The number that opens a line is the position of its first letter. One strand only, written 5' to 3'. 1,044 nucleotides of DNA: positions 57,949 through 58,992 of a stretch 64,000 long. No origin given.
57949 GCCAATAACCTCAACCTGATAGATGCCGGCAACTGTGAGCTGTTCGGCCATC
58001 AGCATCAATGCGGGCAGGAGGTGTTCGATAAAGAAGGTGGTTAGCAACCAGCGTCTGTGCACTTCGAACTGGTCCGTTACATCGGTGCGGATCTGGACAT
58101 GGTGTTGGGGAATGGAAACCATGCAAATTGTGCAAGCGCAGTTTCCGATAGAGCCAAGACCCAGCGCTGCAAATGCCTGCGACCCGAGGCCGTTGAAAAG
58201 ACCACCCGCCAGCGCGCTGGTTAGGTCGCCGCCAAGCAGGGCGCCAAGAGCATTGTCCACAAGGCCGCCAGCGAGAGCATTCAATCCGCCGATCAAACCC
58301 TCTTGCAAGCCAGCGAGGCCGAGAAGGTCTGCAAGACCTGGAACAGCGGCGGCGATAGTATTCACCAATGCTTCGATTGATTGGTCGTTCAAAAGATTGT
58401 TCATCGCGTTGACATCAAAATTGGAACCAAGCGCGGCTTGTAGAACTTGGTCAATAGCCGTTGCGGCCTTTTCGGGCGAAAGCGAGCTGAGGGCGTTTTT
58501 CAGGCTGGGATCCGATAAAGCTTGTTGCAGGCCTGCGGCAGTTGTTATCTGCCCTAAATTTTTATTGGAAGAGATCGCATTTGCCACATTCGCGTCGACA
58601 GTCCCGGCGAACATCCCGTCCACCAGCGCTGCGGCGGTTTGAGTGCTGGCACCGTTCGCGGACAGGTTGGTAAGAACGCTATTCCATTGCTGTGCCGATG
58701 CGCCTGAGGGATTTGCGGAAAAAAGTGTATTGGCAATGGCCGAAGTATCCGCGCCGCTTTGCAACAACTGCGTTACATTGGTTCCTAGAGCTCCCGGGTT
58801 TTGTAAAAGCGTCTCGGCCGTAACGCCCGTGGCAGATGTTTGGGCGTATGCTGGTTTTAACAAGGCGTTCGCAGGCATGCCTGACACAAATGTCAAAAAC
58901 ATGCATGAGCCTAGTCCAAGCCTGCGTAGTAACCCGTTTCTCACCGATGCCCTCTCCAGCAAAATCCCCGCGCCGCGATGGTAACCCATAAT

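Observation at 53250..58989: Operon with three secreted paralogues of an unassigned ~350-aa Cys-containing domain inside the T4BSS locus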

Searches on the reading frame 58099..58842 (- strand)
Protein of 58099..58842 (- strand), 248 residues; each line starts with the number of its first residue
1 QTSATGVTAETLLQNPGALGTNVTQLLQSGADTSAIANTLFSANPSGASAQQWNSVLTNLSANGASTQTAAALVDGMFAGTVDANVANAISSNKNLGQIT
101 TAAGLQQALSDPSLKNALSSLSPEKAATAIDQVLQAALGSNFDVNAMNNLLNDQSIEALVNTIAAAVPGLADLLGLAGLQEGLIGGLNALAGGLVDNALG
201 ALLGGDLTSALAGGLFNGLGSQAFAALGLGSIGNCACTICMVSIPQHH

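Call 50: search_protein_families(library=pfam, proteins=[window:58099-58842:-], max_evalue=10)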
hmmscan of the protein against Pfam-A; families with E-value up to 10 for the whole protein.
seq(248 aa): 1 family
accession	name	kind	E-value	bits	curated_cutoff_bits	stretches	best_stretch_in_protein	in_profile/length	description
PF07176.17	DUF1400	-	0.045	14.5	23.4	1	111-188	31-105/127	Alpha/beta hydrolase of unknown function (DUF1400)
